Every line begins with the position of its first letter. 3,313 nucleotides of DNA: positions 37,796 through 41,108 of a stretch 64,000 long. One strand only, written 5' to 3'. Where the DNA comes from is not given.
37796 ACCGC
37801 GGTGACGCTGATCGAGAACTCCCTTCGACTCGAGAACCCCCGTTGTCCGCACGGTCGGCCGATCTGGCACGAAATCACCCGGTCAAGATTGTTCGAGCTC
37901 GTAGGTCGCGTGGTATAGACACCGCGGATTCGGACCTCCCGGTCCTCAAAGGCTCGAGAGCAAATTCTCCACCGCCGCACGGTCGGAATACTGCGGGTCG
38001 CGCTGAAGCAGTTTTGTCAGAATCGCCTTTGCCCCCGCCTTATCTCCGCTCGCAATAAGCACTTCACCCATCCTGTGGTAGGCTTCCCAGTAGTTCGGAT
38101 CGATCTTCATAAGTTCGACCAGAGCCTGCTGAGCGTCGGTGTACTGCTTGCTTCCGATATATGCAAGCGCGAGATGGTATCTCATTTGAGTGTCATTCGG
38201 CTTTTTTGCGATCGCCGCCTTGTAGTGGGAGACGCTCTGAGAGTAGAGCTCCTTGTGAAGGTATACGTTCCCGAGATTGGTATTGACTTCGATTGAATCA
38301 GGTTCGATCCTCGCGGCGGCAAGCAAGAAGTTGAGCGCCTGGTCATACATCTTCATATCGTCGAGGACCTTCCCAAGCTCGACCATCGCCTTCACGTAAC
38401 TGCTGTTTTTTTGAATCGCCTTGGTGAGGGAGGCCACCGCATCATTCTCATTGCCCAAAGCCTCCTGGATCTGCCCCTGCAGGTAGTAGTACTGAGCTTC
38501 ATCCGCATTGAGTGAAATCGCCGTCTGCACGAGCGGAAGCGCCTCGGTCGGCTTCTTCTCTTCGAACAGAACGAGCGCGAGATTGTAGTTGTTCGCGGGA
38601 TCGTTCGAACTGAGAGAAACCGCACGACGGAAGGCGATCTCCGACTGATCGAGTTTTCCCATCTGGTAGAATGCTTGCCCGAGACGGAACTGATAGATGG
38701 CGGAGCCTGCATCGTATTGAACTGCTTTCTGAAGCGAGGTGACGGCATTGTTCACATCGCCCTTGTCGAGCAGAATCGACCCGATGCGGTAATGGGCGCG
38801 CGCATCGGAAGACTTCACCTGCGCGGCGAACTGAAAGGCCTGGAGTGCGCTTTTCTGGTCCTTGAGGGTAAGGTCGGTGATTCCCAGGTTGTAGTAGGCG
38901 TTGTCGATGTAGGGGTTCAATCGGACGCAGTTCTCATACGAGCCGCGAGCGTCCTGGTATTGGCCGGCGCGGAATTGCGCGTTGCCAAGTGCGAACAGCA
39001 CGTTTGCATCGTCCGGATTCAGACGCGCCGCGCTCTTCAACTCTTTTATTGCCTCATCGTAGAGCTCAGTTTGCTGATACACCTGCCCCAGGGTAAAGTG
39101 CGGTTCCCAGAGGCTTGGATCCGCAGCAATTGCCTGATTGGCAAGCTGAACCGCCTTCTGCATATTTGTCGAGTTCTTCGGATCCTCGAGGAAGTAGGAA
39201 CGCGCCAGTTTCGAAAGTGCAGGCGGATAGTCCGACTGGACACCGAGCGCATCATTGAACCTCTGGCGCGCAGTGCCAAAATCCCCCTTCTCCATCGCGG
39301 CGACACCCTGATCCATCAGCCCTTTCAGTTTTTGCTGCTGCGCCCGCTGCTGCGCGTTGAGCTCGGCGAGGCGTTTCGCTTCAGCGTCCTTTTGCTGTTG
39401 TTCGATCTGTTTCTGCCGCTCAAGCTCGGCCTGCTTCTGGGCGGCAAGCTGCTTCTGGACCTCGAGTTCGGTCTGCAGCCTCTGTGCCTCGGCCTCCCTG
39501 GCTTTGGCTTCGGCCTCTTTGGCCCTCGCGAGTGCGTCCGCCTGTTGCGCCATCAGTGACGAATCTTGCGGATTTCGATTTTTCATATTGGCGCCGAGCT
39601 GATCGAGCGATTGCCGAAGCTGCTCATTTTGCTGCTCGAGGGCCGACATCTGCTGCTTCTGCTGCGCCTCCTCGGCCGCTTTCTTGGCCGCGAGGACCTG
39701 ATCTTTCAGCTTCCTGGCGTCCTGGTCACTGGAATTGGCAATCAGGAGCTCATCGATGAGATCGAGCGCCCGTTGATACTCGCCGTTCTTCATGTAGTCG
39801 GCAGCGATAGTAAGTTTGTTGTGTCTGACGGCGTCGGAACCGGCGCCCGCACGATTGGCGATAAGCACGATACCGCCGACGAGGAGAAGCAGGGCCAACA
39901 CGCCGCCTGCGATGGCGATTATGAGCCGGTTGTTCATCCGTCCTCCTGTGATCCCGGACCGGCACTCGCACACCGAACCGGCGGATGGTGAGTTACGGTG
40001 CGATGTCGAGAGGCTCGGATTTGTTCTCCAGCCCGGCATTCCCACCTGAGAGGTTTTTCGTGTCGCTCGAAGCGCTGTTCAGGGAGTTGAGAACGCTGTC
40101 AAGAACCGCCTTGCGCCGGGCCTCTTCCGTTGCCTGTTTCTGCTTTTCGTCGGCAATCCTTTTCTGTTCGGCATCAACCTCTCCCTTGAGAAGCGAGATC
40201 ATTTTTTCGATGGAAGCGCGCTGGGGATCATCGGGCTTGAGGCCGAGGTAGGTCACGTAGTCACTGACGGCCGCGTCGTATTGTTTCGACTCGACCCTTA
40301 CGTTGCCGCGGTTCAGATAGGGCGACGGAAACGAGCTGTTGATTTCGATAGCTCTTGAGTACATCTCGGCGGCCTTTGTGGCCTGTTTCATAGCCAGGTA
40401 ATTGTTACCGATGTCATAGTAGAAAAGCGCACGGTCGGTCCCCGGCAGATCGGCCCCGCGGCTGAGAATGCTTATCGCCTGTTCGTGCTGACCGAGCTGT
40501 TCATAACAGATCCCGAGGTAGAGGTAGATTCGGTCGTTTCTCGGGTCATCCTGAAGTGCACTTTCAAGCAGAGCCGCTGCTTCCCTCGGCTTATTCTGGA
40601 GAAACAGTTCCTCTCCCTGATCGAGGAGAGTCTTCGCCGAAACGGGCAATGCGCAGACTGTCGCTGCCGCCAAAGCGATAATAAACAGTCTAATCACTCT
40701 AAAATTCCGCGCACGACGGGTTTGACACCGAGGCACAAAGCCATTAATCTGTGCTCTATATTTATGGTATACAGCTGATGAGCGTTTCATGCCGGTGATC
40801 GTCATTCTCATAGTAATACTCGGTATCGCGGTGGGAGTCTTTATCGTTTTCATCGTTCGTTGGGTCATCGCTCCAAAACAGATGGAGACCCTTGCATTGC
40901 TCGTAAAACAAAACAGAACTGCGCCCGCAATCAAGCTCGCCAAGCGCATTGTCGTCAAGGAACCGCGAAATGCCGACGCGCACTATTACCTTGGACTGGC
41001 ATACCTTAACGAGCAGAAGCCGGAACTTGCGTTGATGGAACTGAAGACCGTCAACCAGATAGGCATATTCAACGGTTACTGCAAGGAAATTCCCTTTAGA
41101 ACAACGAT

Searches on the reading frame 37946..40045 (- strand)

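Call 61: search_protein_families(library=pfam, max_evalue=0.01, proteins=[window:37946-40045:-])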
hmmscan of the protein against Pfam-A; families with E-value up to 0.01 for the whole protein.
window:37946-40045:- (699 aa): 23 families
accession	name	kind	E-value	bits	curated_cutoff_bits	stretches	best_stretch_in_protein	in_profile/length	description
PF07719.23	TPR_2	-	1.1e-54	178.5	27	4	347-378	1-32/34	Tetratricopeptide repeat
PF13414.12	TPR_11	-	1.3e-46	156.5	26.8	5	329-361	10-42/42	TPR repeat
PF13181.12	TPR_8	-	2.3e-44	146.2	25.7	4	415-445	1-31/34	Tetratricopeptide repeat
PF00515.34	TPR_1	-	3.9e-42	140.8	27.8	5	347-378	1-32/34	Tetratricopeptide repeat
PF14559.12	TPR_19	-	6e-36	123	25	6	630-696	2-65/68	Tetratricopeptide repeat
PF13432.12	TPR_16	-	1e-35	122.2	32.7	5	318-371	2-55/65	Tetratricopeptide repeat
PF13431.12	TPR_17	-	2.9e-29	99.3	24.4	1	338-367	4-33/34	Tetratricopeptide repeat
PF13428.12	TPR_14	-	2.4e-28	96.1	23.5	1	315-355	3-43/44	Tetratricopeptide repeat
PF13424.12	TPR_12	-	1.1e-23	83.6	30.1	3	318-375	8-73/77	Tetratricopeptide repeat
PF13174.12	TPR_6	-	8e-20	70.5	26.3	1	654-685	1-32/33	Tetratricopeptide repeat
PF12895.13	ANAPC3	-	1.5e-19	70.5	27.2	2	464-542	4-81/82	Anaphase-promoting complex, cyclosome, subunit 3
PF13371.12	TPR_9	-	6.2e-19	68.2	35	2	292-349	8-65/73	Tetratricopeptide repeat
PF13176.12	TPR_7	-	1.1e-14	53.6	27.9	0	590-618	4-34/36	Tetratricopeptide repeat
PF14561.12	TPR_20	-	1e-10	42.2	25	1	603-652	6-55/90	Tetratricopeptide repeat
PF24575.1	TPR_Slam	-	5.7e-09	36.8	35.2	1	594-640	56-102/104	Surface lipoprotein assembly modifier, N-terminal TPR repeats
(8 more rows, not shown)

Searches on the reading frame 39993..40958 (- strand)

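Call 61: search_protein_families(library=pfam, max_evalue=0.01, proteins=[window:39993-40958:-])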
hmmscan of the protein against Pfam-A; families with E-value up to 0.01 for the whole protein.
window:39993-40958:- (321 aa): 14 families
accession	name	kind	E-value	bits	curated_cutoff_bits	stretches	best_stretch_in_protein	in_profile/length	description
PF00515.34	TPR_1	-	7.7e-17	60.8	27.8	2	178-210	2-34/34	Tetratricopeptide repeat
PF14559.12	TPR_19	-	1.1e-16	61.3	25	1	118-169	1-52/68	Tetratricopeptide repeat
PF13414.12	TPR_11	-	9.6e-15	54.4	26.8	2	184-220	1-37/42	TPR repeat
PF07719.23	TPR_2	-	1.2e-14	53.5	27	1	177-208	1-32/34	Tetratricopeptide repeat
PF13432.12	TPR_16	-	1.5e-13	51.3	32.7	1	112-167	1-56/65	Tetratricopeptide repeat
PF13181.12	TPR_8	-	6.3e-12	45.1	25.7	1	179-208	3-32/34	Tetratricopeptide repeat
PF13371.12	TPR_9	-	1.1e-10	41.8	35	1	186-254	4-72/73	Tetratricopeptide repeat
PF13428.12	TPR_14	-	1.3e-10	41.3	23.5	1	111-149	4-42/44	Tetratricopeptide repeat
PF13431.12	TPR_17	-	3.1e-10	39.9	24.4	1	130-162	1-33/34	Tetratricopeptide repeat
PF13424.12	TPR_12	-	1.6e-09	38.3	30.1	0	143-167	46-70/77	Tetratricopeptide repeat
PF13174.12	TPR_6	-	6.5e-08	33.2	26.3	0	145-167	3-25/33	Tetratricopeptide repeat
PF12895.13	ANAPC3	-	1.4e-06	28.9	27.2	1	103-166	18-80/82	Anaphase-promoting complex, cyclosome, subunit 3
PF25063.1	ARM_TT21_C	-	0.0023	18.3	35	0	121-206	108-193/209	Tetratricopeptide repeat protein 21 C-terminal ARM domain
PF23914.1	TPR_CcmH_CycH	-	0.0028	18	42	0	122-165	101-144/158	Cytochrome c-type biogenesis protein H TPR domain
